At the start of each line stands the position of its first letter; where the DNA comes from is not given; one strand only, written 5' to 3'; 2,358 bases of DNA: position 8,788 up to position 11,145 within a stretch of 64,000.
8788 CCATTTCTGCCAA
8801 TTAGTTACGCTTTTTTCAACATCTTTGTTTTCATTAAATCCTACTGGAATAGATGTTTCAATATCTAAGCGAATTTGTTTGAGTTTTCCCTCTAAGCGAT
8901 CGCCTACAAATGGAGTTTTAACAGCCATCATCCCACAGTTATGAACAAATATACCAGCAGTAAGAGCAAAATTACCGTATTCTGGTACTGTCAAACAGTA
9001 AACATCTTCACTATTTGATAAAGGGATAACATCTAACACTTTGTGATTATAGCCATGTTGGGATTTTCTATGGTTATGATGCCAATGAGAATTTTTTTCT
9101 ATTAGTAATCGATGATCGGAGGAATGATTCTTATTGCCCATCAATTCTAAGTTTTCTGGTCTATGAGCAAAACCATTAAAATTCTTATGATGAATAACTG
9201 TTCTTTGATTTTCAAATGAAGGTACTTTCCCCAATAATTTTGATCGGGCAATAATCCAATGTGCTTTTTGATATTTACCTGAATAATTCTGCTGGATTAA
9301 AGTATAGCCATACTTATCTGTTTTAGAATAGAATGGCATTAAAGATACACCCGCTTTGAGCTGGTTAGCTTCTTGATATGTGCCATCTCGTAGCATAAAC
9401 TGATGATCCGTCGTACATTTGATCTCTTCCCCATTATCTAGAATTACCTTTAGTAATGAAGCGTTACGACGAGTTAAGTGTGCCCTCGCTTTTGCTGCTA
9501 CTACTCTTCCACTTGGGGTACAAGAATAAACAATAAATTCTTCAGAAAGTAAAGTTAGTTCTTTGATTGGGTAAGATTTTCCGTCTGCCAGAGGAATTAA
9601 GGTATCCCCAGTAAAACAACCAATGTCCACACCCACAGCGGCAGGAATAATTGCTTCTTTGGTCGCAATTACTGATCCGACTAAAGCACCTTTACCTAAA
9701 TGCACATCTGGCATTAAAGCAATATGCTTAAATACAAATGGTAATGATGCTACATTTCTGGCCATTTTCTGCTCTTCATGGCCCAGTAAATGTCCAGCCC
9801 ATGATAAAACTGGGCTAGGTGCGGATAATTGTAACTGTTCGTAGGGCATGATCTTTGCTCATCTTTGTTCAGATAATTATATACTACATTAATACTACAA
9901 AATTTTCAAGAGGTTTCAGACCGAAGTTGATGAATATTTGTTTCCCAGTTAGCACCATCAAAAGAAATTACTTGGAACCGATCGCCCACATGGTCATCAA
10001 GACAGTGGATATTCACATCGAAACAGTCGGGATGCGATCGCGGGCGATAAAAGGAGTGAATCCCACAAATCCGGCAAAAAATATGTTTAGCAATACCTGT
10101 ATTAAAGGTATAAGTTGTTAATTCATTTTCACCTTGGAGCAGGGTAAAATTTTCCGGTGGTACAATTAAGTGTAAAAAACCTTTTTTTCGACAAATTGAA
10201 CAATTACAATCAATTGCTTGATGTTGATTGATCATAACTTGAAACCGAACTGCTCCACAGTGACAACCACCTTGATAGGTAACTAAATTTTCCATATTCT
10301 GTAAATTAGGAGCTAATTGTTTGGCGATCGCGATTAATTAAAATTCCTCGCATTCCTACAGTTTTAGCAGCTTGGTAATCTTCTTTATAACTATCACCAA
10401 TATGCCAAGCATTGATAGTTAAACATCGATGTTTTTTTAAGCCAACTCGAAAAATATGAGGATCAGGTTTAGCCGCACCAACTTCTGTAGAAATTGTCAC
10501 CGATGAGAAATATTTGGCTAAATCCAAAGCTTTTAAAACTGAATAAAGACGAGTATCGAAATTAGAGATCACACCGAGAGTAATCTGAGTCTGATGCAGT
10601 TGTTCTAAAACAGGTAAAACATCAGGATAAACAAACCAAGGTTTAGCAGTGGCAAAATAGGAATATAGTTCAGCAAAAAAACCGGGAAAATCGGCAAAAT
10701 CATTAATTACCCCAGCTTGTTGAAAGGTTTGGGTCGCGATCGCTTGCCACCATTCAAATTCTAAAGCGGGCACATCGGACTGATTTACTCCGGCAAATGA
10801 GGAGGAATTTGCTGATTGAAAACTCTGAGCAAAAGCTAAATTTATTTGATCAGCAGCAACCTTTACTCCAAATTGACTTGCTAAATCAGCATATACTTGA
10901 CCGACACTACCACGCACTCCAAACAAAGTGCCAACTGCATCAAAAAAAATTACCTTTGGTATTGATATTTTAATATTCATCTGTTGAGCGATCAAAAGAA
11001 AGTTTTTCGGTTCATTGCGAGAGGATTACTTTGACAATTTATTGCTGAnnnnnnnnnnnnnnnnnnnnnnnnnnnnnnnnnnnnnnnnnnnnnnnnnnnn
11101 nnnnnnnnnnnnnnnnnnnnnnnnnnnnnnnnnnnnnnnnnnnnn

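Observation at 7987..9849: RtcB RNA ligase carrying an intein with an HNH endonuclease-like core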

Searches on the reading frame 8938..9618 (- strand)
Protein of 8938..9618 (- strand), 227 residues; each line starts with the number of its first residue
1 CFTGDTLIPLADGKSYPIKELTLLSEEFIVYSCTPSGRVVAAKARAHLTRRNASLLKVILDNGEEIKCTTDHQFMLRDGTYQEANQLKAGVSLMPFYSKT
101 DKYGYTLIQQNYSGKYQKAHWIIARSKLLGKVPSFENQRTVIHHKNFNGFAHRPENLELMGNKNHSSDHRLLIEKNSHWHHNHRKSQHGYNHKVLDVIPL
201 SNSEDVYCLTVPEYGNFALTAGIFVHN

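Call 4: search_protein_families(library=pfam, proteins=[window:8938-9618:-], max_evalue=1)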
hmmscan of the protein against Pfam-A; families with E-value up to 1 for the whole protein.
seq(227 aa): 4 families
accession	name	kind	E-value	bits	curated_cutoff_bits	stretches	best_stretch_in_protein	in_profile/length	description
PF14890.11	Intein_splicing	-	1.9e-18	67.2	35.8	1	8-227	1-155/155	Intein splicing domain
PF01079.26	Hint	-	0.0029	17.7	29.7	1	1-92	13-100/213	Hint module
PF07591.16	PT-HINT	-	0.081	13.6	27.7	0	61-94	56-88/137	Pretoxin HINT domain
PF11128.13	Nucleocap_ssRNA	-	0.24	11.6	25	1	7-43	123-158/179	Plant viral coat protein nucleocapsid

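Call 5: search_protein_families(library=ncbifam, proteins=[window:8938-9618:-], max_evalue=1)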
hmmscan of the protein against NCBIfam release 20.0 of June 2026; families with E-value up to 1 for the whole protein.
seq(227 aa): 7 families
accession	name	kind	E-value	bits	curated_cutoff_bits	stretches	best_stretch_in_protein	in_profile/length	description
NF052663.1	RtcB_rel_intein2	exception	2.6e-101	340.4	1050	1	1-227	78-310/626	intein-containing RctB family protein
TIGR01445.1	intein_Nterm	domain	1.4e-10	42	24.5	1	1-75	1-82/83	intein N-terminal splicing region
NF005852.0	PRK07773.1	equivalog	6.8e-08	31.3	780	1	1-89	398-486/886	replicative DNA helicase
TIGR01443.1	intein_Cterm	domain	7.3e-06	26.1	15.6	1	205-227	1-23/24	intein C-terminal splicing region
NF038136.1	rSAM_Rv_intein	exception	6.4e-05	22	700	1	1-90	76-164/574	intein-containing Rv2578c family radical SAM protein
NF007079.0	PRK09532.1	equivalog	0.00041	18.7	1525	1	1-83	775-857/876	DNA polymerase III subunit alpha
NF011302.0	PRK14714.1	equivalog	0.014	12.9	1791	1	24-225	977-1098/1350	DNA-directed DNA polymerase II large subunit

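Call 8: search_protein_families(library=phrogs, proteins=[window:8938-9618:-], max_evalue=10)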
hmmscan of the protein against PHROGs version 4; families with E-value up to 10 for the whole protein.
seq(227 aa): 5 families
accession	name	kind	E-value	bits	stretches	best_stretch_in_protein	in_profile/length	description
phrog_7545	-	DNA, RNA and nucleotide metabolism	3.5e-05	25.1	1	99-177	62-141/160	HNH endonuclease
phrog_21964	-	DNA, RNA and nucleotide metabolism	0.00017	22.3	1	44-191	96-235/244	HNH endonuclease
phrog_28563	-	unknown function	0.0034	18.6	1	174-227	18-70/98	-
phrog_20891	-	DNA, RNA and nucleotide metabolism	0.14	12.8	1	114-168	151-200/219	HNH endonuclease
phrog_13979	-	unknown function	0.29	12.3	0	10-69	31-83/89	-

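Call 22: search_solved_structures(query=window:8938-9618:-, max_evalue=1, show_alignments=2)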
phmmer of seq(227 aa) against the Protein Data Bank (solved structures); distinct sequences matched with E-value up to 1: 25.
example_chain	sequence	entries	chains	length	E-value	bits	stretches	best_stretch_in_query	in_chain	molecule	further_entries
7qil_A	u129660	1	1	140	0.00028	23.7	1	8-87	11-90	DnaE intein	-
5ol1_A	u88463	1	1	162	0.0021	20.9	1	20-79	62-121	DNA polymerase III subunit alpha,DNA polymerase III subunit alpha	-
5ol5_A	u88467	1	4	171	0.0023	20.8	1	20-79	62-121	DNA polymerase III subunit alpha,DNA polymerase III subunit alpha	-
1zd7_A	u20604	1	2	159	0.0024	20.7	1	17-79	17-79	DNA polymerase III alpha subunit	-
3nzm_A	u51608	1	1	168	0.0028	20.5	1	17-79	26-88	DNA polymerase III subunit alpha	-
1zde_A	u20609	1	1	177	0.0034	20.2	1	23-79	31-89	DNA polymerase III alpha subunit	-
6frg_A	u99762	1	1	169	0.0047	19.7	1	2-81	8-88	Replicative DNA helicase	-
6frh_A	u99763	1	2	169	0.0049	19.7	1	2-81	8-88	Replicative DNA helicase,Replicative DNA helicase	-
4gig_A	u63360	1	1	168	0.014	18.2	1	17-79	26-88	DNA polymerase III subunit alpha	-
1mi8_A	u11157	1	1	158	0.015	18.1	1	2-81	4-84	DnaB intein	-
4o1r_A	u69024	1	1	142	0.021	17.6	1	2-116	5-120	Replicative DNA helicase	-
4qfq_A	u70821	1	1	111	0.036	16.8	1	8-82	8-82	DNA polymerase III, alpha subunit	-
4lx3_A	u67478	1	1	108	0.038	16.7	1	8-81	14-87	DNA polymerase III, alpha subunit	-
3jqh_A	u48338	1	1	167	0.039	16.7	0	80-102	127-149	C-type lectin domain family 4 member M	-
2lwy_A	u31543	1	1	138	0.042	16.6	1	35-94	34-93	BACTERIAL INTEIN-LIKE DOMAIN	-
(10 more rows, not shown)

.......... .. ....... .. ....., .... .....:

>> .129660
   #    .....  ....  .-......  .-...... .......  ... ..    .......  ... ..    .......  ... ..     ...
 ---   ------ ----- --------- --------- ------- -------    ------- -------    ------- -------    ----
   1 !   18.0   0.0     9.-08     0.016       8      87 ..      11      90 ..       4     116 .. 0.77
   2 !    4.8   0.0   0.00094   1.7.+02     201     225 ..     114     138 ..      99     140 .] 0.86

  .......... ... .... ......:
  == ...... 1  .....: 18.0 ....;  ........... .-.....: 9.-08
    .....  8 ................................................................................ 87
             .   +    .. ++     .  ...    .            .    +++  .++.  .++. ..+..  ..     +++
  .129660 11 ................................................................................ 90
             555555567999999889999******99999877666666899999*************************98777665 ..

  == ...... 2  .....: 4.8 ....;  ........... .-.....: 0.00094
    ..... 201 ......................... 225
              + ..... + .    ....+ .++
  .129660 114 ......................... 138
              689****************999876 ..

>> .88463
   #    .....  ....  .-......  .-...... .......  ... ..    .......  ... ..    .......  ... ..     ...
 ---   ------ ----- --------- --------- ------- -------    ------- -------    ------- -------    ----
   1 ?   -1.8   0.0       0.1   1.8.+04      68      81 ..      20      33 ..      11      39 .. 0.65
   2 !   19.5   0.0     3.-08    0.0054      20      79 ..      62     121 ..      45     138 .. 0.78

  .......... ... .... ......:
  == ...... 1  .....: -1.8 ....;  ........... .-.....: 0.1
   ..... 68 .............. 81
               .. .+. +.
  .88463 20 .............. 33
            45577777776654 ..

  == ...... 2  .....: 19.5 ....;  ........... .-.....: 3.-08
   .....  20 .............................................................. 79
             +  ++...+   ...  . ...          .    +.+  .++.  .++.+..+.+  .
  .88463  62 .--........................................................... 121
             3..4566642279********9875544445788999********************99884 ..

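Call 29: predict_structure(alignment_id=A1)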
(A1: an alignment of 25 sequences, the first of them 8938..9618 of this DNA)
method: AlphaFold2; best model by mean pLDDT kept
length: 227 residues; sequences in the alignment: 25
mean_pLDDT: 59.2   pTM: 0.52
mean pLDDT of the five models: 59.2, 58.0, 57.2, 56.8, 56.3
residues with pLDDT >= 90: 20; 70-90: 73; 50-70: 21; < 50: 113
segments of 3 or more residues with pLDDT < 50: 33-39, 97-189, 215-227
pLDDT, mean of each block of 10 residues (from residue 1): 72 81 82 50 79 89 80 74 89 59 42 37 33 37 40 42 44 35 39 87 84 47 31
secondary structure, 60 per line:
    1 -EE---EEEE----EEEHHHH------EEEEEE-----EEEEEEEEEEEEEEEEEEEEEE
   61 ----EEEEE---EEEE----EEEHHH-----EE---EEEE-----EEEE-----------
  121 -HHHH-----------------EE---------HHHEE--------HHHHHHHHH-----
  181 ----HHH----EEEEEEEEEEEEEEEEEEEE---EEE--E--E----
elements in order: E7-10 E15-17 H18-21 E28-33 E39-60 E65-69 E73-76 E81-83 E97-100 E106-109 H122-125 H167-175 E192-211 E215-217

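Call 53: fold_search(model_id=the predicted structure, library=pdb)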
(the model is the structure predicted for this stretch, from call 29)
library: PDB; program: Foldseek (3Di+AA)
matches with E <= 10: 223; with E <= 0.001: 36
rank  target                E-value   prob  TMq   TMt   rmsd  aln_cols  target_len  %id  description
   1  6frg                  5.4e-07  1.00  0.40  0.54   8.3       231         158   16  Crystal structure of G-1F mutant of Ssp DnaB Mini-Intein variant M86 (released 2019-01-30)
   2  1mi8                  1.2e-05  1.00  0.33  0.49   7.9       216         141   16  2.0 Angstrom crystal structure of a DnaB intein from Synechocystis sp. PCC 6803 (released 2003-08-19)
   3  1zde                  1.4e-05  1.00  0.35  0.46   8.4       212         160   14  1.95 Angstrom Crystal Structure of a dnaE Intein Precursor from Synechocystis Sp. Pcc 6803 (released 2006-01-24)
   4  4kl5_A                1.7e-05  1.00  0.40  0.59   7.9       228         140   16  Crystal structure of NpuDnaE intein (released 2013-09-04)
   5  1zd7_A                1.9e-05  1.00  0.36  0.48   9.5       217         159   15  1.7 Angstrom Crystal Structure Of Post-Splicing Form of a dnaE Intein from Synechocystis Sp. Pcc 6803 (released 2006-01-24)
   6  6rpq                  2.2e-05  1.00  0.39  0.36   8.0       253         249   15  Crystal structure of PhoCDC21-1 intein (released 2019-08-14)
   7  4kl5_B                2.5e-05  1.00  0.37  0.55  10.3       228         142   16  Crystal structure of NpuDnaE intein (released 2013-09-04)
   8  6frh_A                3.3e-05  1.00  0.37  0.50   7.7       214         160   17  Crystal structure of Ssp DnaB Mini-Intein variant M86 (released 2019-01-30)
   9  4o1r                  4.1e-05  1.00  0.40  0.59   7.0       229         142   17  Crystal structure of NpuDnaB intein (released 2014-03-19)
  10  3ifj_A                6.7e-05  1.00  0.41  0.60   6.7       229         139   12  Crystal structure of Mtu recA intein, splicing domain (released 2009-10-06)
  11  2imz_A                7.1e-05  1.00  0.35  0.50   8.9       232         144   13  Crystal structure of Mtu recA intein splicing domain (released 2007-05-01)
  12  6fre                  7.5e-05  1.00  0.36  0.50   7.1       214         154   16  Crystal structure of G-1F/H73A mutant of Ssp DnaB Mini-Intein variant M86 (released 2019-01-30)
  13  1am2                  7.5e-05  1.00  0.39  0.47   8.8       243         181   15  GYRA INTEIN FROM MYCOBACTERIUM XENOPI (released 1998-06-24)
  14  4o1s_A                7.9e-05  1.00  0.36  0.45   6.1       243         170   14  Crystal structure of TvoVMA intein (released 2014-03-19)
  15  8ubs_A                8.4e-05  1.00  0.38  0.53   7.8       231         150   15  Crystal structure of NrdJ-1 split intein fusion (released 2024-10-09)
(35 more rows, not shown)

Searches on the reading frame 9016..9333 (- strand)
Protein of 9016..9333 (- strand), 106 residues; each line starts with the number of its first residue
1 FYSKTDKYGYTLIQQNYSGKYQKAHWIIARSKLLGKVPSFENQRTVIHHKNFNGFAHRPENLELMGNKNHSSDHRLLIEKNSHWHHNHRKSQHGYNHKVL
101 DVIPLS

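Call 7: search_protein_families(library=pfam, proteins=[window:9016-9333:-], max_evalue=10)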
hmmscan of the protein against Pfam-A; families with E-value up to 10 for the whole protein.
seq(106 aa): 0 families

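Call 8: search_protein_families(library=phrogs, proteins=[window:9016-9333:-], max_evalue=10)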
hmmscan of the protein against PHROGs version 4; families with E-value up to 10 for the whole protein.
seq(106 aa): 4 families
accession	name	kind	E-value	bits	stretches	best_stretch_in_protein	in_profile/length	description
phrog_7545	-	DNA, RNA and nucleotide metabolism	3e-05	25.2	1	4-83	62-142/160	HNH endonuclease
phrog_21964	-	DNA, RNA and nucleotide metabolism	0.0028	18.3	1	4-96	146-235/244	HNH endonuclease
phrog_20891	-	DNA, RNA and nucleotide metabolism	0.066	13.8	1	19-74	151-201/219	HNH endonuclease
phrog_1271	-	DNA, RNA and nucleotide metabolism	1.1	9.5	1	42-88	283-329/361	HNH endonuclease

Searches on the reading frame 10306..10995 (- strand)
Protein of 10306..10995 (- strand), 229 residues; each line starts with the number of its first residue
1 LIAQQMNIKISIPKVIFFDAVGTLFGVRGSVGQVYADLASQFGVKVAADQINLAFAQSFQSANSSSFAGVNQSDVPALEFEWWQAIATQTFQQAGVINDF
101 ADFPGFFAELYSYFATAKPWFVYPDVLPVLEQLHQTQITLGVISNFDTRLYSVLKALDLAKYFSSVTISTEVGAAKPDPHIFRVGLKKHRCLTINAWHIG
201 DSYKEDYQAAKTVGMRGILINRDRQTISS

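Call 48: search_protein_families(library=ncbifam, proteins=[window:10306-10995:-], max_evalue=0.00001)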
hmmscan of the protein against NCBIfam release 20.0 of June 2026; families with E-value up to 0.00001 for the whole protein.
window:10306-10995:- (229 aa): 19 families
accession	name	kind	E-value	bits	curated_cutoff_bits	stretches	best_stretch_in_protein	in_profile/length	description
TIGR02252.1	DREG-2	subfamily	1.7e-66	223.8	155.2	1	14-219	1-203/203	HAD hydrolase, REG-2-like, family IA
TIGR02253.1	CTE7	subfamily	3.4e-21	76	169.75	1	14-224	3-198/221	TIGR02253 family HAD-type hydrolase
TIGR01428.1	HAD_type_II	equivalog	3.4e-15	56.6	125.4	1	14-225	2-195/197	haloacid dehalogenase type II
TIGR02254.1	YjjG_YfnB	equivalog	1.1e-14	54.4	159.9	1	122-226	98-202/223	YjjG family noncanonical pyrimidine nucleotidase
NF009695.0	PRK13222.1-2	equivalog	1e-12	48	225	1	103-218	77-191/226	phosphoglycolate phosphatase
NF053830.1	RUBPPhHalo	equivalog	3.7e-12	46.4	330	1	122-225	104-208/234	ribulose-1,5-bisphosphate 5-phosphatase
NF006976.0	PRK09449.1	equivalog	5.2e-11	42.5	183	1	15-225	5-200/225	pyrimidine 5'-nucleotidase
TIGR01549.1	HAD-SF-IA-v1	subfamily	2e-10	41.3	23.3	1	124-214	65-149/149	HAD-IA family hydrolase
NF009694.0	PRK13222.1-1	equivalog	3.6e-10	39.6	415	1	117-216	107-206/252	phosphoglycolate phosphatase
TIGR01449.2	PGP_bact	equivalog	4.3e-10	39.5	180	1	107-220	72-184/213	phosphoglycolate phosphatase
NF009697.0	PRK13222.1-4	equivalog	6.1e-08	32.3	327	1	121-218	94-191/232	phosphoglycolate phosphatase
TIGR01990.1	bPGM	equivalog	7.2e-08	32.6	189.4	1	121-202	89-169/187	beta-phosphoglucomutase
NF009698.0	PRK13223.1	equivalog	3.7e-07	29.6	466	1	120-218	100-198/272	phosphoglycolate phosphatase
TIGR01662.1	HAD-SF-IIIA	subfamily_domain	8e-07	29.2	44.6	1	112-221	16-139/141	HAD-IIIA family hydrolase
TIGR01454.1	AHBA_synth_RP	hypoth_equivalog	1.3e-06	28.2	246.65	1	121-215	75-169/205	AHBA synthesis associated protein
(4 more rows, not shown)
